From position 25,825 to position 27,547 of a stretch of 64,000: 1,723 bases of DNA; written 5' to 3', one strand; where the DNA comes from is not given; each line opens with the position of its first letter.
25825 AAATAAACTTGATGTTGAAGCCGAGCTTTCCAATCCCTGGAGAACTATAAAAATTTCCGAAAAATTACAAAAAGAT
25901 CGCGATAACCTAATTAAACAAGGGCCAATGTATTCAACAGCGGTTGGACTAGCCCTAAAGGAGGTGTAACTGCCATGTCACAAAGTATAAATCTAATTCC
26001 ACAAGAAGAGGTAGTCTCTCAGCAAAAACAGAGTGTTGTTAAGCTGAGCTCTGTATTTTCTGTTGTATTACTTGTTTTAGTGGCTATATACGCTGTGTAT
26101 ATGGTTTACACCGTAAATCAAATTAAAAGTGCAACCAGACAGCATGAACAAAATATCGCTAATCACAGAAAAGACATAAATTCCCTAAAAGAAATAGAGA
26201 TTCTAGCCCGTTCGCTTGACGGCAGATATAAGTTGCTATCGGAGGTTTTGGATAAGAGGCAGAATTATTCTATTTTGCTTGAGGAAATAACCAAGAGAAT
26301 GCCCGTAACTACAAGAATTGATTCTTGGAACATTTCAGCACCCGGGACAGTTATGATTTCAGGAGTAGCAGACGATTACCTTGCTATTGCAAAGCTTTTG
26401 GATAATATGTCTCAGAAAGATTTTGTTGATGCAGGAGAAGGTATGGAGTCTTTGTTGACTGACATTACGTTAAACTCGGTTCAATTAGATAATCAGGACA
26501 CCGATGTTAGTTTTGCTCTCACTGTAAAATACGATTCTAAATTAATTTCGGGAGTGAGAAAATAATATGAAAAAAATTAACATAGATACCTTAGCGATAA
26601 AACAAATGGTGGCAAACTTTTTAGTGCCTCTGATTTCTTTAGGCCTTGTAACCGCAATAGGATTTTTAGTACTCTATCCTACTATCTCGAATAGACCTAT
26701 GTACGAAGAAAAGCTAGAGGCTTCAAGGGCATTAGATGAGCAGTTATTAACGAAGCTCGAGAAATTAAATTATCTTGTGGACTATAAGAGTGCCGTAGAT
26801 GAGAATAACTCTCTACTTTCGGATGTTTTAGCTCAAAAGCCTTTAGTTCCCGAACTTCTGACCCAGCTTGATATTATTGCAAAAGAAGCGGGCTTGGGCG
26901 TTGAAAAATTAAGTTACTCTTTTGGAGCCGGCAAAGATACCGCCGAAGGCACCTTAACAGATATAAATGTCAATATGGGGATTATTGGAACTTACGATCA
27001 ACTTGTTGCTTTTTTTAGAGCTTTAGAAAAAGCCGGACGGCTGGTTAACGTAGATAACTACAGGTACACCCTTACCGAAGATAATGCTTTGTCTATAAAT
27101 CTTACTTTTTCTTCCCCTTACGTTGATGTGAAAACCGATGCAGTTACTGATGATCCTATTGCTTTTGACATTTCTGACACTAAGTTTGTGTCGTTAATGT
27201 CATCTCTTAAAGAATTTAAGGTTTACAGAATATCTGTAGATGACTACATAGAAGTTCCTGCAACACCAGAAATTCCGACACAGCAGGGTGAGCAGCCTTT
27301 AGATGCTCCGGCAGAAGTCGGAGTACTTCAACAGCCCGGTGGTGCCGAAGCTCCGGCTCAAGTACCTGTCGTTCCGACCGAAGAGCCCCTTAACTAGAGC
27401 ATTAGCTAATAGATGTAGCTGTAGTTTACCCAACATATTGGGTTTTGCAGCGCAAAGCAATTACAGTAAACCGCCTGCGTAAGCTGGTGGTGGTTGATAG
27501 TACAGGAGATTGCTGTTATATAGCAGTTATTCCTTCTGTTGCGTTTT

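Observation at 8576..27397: Complete secretin-less (monoderm-type) type IV pilus locus of about 19 kb with eight prepilin genes and two PilX-like genes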

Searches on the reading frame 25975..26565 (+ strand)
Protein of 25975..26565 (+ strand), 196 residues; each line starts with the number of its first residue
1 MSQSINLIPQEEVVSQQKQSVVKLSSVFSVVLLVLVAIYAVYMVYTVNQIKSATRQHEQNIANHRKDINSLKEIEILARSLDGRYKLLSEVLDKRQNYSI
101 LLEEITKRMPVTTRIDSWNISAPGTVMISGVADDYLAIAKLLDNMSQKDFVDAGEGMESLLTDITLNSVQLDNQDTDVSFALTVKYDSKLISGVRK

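Call 5: search_protein_families(library=pfam, proteins=[window:25975-26565:+], max_evalue=0.01)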
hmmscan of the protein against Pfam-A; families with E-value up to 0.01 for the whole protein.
window:25975-26565:+ (196 aa): 2 families
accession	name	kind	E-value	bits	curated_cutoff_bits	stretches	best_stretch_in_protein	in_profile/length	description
PF05137.18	PilN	-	1.8e-06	28.3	22.8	1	101-185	2-77/78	Fimbrial assembly protein (PilN)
PF10675.14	DUF2489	-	0.0031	17.9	27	1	34-82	2-48/130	Protein of unknown function (DUF2489)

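Call 7: search_protein_families(library=ncbifam, proteins=[window:25975-26565:+], max_evalue=0.01)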
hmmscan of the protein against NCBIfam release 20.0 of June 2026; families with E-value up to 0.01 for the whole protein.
window:25975-26565:+ (196 aa): 2 families
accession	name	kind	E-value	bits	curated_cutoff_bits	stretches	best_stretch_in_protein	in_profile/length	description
TIGR03926.1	T7_EssB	equivalog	0.0042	16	229.75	1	13-60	204-251/377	type VII secretion protein EssB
NF049847.1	FtsL_COG5462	equivalog_domain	0.0057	16.3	50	1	25-72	3-50/85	cell division protein FtsL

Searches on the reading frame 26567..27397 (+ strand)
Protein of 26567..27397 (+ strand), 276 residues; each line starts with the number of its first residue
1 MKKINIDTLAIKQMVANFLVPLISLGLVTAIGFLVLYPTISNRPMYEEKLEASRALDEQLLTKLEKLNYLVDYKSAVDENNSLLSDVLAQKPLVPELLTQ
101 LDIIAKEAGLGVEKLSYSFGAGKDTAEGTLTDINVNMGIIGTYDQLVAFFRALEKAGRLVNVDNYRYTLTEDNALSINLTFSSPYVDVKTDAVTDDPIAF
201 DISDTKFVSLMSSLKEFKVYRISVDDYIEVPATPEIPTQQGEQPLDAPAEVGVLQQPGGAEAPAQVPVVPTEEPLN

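Call 5: search_protein_families(library=pfam, proteins=[window:26567-27397:+], max_evalue=0.01)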
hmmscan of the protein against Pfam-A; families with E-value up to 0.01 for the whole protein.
window:26567-27397:+ (276 aa): 1 family
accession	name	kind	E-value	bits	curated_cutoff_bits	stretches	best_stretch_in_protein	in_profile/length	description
PF04350.18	PilO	-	3.1e-09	37.6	22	1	53-178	8-135/145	Pilus assembly protein, PilO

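Call 7: search_protein_families(library=ncbifam, proteins=[window:26567-27397:+], max_evalue=0.01)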
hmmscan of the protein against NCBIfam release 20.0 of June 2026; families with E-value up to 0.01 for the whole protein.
window:26567-27397:+ (276 aa): 0 families
